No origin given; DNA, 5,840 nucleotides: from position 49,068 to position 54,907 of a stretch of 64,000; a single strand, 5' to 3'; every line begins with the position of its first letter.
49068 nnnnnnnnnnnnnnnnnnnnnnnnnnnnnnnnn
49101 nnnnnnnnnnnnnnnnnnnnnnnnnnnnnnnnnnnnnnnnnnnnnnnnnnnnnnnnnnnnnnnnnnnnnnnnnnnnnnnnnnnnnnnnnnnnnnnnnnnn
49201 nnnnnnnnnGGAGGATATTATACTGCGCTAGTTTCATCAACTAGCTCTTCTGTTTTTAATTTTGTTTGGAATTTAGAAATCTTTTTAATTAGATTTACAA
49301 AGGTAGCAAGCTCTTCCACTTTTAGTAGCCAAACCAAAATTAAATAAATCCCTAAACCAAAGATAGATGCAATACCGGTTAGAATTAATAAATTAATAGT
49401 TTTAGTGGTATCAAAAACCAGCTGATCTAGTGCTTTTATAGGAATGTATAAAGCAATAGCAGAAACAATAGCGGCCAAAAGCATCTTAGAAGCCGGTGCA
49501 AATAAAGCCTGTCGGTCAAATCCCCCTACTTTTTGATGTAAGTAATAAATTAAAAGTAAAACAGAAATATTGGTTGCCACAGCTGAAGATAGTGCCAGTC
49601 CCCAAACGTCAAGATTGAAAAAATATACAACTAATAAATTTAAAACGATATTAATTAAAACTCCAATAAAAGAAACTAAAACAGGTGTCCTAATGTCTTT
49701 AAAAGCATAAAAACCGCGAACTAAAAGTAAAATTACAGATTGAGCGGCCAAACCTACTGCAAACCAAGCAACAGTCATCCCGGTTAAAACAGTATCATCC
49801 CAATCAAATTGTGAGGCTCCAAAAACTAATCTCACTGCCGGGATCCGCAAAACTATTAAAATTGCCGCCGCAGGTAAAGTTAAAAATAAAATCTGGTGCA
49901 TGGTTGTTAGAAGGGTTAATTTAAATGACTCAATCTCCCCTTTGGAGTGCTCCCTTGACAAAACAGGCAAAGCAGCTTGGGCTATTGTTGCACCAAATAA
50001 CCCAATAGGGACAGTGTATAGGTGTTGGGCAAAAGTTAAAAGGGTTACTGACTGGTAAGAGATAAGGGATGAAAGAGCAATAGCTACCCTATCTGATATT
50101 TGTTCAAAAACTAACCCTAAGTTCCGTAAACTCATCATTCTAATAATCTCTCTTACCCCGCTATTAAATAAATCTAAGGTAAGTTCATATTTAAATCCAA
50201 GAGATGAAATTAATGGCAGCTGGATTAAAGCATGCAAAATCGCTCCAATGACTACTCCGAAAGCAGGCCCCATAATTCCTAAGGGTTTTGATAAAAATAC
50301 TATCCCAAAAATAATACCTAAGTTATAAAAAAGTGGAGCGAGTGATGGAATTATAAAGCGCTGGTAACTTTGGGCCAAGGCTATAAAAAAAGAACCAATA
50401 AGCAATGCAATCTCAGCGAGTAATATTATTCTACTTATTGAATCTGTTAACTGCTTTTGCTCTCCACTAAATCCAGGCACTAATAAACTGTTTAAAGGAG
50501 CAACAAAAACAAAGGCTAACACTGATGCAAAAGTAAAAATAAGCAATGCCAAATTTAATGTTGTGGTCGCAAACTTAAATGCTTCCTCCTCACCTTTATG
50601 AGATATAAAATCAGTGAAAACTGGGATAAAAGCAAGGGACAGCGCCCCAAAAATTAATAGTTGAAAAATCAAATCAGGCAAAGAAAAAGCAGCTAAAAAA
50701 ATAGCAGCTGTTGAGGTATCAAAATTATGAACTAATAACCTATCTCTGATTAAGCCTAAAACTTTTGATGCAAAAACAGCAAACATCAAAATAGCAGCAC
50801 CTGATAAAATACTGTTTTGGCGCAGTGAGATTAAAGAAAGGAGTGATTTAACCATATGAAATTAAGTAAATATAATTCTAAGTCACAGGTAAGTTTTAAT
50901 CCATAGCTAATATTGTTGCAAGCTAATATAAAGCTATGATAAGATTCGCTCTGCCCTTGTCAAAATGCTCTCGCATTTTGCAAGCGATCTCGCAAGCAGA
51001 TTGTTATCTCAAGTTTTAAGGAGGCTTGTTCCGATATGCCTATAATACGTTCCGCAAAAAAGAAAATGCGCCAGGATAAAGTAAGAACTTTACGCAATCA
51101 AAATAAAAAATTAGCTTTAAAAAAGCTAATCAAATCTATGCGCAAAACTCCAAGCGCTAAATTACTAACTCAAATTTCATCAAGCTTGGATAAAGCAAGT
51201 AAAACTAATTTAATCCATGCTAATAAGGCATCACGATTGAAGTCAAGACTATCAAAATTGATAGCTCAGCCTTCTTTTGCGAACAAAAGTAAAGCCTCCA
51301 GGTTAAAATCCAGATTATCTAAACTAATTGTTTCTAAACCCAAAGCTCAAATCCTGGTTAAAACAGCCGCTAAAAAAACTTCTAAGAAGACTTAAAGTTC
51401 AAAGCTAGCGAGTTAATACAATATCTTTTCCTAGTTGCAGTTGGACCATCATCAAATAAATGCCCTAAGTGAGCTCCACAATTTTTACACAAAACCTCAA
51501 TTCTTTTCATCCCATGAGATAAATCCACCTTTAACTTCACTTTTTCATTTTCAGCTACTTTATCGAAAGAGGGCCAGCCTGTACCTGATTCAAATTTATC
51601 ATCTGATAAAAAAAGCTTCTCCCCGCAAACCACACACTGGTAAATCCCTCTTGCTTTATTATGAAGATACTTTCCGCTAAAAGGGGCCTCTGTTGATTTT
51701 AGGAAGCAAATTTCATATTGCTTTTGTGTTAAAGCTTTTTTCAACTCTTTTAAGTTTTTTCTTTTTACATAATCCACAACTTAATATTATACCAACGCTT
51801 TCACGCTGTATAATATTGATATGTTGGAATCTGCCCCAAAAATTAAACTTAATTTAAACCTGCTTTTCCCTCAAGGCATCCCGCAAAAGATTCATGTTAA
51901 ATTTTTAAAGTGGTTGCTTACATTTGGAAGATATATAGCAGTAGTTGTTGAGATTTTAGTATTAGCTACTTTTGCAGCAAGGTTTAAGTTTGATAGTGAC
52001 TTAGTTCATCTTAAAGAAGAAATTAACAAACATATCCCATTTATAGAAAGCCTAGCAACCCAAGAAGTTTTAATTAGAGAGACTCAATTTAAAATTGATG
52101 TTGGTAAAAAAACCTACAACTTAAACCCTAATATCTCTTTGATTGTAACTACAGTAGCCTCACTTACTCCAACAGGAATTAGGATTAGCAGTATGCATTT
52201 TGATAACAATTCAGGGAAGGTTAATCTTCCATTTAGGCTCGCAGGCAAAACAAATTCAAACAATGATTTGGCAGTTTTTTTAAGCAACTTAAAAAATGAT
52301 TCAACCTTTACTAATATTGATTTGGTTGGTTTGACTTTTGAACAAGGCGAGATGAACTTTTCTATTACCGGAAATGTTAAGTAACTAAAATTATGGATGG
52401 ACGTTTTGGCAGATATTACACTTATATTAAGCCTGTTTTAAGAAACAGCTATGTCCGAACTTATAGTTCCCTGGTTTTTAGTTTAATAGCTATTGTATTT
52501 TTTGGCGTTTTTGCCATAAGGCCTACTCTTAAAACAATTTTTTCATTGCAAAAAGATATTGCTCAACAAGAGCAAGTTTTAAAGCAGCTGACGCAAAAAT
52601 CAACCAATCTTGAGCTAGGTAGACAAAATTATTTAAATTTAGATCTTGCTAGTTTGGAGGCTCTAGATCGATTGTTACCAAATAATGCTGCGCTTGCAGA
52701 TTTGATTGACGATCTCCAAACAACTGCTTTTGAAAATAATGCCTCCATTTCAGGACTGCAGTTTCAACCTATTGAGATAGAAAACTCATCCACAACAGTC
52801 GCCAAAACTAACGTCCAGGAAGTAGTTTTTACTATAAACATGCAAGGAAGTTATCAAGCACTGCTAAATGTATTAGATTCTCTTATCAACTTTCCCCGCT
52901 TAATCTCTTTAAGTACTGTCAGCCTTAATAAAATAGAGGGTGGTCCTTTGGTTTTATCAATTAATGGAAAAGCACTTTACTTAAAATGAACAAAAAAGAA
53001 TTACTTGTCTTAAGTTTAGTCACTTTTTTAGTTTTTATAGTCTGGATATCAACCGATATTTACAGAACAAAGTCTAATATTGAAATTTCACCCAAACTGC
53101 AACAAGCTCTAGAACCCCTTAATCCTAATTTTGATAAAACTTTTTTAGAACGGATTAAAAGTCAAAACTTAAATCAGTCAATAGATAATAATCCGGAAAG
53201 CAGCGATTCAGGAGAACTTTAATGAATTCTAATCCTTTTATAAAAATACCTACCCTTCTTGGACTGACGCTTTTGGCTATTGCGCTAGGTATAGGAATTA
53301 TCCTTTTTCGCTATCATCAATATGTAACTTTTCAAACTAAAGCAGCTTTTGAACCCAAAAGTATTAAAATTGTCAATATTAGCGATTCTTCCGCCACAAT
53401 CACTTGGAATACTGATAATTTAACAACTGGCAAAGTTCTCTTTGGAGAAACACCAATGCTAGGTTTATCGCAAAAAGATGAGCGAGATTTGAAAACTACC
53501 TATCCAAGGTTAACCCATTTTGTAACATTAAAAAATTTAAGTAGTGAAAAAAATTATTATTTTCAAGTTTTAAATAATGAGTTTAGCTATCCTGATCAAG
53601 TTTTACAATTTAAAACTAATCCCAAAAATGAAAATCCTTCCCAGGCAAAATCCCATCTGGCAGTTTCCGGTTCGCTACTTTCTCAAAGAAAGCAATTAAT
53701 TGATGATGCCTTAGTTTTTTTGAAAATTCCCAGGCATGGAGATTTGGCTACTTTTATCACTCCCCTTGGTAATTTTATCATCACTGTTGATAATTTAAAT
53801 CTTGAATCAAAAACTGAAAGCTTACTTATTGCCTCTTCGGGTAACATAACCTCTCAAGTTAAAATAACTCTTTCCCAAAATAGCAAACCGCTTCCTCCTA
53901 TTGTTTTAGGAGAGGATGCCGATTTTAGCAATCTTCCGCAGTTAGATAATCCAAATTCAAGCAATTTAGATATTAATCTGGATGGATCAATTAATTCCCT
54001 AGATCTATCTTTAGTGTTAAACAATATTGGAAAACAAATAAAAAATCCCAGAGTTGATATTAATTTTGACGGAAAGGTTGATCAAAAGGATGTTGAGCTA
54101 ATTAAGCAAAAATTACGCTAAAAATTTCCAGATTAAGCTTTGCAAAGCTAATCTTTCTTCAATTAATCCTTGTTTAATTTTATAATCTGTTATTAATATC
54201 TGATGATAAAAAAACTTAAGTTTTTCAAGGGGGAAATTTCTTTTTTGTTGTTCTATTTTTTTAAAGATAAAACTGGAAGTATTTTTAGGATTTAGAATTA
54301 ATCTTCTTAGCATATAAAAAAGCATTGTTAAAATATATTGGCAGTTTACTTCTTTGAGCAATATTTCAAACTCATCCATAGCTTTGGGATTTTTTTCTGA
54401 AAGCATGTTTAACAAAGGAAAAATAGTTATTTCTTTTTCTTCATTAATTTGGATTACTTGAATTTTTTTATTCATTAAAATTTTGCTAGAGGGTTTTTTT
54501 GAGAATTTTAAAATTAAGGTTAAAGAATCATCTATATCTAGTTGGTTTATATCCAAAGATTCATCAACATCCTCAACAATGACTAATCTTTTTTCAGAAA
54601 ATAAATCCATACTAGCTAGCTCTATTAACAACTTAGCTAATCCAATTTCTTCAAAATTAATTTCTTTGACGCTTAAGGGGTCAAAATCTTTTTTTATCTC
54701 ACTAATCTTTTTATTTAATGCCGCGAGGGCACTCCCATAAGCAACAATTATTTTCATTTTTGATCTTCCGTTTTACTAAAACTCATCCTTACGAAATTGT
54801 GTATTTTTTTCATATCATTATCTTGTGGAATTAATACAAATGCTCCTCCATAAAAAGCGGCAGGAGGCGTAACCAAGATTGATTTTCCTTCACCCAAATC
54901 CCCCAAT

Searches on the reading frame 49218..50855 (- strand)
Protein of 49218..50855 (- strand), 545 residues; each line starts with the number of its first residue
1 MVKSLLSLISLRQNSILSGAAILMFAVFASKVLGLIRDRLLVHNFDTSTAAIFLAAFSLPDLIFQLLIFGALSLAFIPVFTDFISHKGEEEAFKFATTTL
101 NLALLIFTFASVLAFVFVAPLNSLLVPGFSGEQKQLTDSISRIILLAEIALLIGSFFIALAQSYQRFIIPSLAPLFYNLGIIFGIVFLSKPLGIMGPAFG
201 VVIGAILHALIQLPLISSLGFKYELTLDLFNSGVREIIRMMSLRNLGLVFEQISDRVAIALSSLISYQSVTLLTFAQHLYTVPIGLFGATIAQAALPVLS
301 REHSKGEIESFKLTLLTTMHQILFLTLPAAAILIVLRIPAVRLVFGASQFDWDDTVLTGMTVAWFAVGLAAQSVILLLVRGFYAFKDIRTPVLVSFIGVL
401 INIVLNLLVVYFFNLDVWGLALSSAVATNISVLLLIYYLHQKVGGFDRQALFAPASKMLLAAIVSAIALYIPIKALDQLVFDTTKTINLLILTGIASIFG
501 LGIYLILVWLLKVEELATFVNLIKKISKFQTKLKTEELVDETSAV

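Call 33: search_protein_families(library=pfam, proteins=[window:49218-50855:-], max_evalue=0.00001)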
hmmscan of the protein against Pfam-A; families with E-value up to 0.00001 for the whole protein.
window:49218-50855:- (545 aa): 1 family
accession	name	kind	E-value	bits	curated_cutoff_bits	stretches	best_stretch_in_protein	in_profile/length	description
PF03023.19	MurJ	-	6.3e-74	249.7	27.4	1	46-476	7-437/451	Lipid II flippase MurJ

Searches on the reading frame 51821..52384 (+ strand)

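Call 72: search_protein_families(library=pfam, proteins=[window:51821-52384:+], max_evalue=0.00001)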
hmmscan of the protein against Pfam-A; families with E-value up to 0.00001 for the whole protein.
window:51821-52384:+ (187 aa): 1 family
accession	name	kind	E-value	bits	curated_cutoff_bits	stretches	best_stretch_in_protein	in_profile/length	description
PF05137.18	PilN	-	1.3e-06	28.8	22.8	1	112-175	6-63/78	Fimbrial assembly protein (PilN)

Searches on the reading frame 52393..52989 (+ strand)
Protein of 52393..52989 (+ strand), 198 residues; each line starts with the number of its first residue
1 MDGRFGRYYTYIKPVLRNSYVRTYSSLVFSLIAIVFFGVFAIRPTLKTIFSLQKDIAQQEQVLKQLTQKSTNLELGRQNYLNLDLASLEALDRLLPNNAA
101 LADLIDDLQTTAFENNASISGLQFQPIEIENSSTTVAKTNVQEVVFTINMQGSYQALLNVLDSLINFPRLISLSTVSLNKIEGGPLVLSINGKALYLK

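Call 72: search_protein_families(library=pfam, proteins=[window:52393-52989:+], max_evalue=0.00001)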
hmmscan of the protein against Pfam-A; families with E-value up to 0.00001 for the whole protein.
window:52393-52989:+ (198 aa): 1 family
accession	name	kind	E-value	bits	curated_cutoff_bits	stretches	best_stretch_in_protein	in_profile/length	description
PF04350.18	PilO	-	6e-11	43.1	22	1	52-184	4-127/145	Pilus assembly protein, PilO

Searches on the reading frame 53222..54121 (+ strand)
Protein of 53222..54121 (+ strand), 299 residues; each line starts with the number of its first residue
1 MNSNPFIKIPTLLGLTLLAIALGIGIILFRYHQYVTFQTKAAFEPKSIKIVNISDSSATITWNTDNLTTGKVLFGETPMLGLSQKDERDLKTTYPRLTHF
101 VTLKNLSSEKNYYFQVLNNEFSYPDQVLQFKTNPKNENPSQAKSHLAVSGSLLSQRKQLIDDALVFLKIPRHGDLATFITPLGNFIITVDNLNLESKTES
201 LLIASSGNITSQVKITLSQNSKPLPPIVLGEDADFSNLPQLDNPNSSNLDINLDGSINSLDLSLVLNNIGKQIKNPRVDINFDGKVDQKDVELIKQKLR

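Call 72: search_protein_families(library=pfam, proteins=[window:53222-54121:+], max_evalue=0.00001)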
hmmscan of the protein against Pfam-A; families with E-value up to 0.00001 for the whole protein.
window:53222-54121:+ (299 aa): 2 families
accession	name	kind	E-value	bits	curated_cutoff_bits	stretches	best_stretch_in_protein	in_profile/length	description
PF00404.24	Dockerin_1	-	7.6e-12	45.7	22.9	1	250-298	3-56/57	Dockerin type I domain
PF16656.11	Pur_ac_phosph_N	-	4.5e-08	34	30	1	50-132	8-93/93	Purple acid Phosphatase, N-terminal domain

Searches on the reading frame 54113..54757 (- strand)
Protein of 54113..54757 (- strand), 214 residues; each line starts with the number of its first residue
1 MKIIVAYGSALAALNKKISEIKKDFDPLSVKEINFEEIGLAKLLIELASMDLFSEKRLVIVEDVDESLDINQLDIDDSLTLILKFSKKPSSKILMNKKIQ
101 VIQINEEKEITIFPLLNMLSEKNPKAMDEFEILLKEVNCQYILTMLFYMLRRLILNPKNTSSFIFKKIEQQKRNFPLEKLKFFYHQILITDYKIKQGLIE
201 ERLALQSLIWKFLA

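Call 72: search_protein_families(library=pfam, proteins=[window:54113-54757:-], max_evalue=0.00001)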
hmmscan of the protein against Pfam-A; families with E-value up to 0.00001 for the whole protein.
window:54113-54757:- (214 aa): 1 family
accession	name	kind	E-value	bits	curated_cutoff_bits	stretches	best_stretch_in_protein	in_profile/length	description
PF21694.2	DNA_pol3_delta_C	-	1.5e-07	31.9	27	1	160-212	69-121/121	DNA polymerase III delta subunit, C-terminal domain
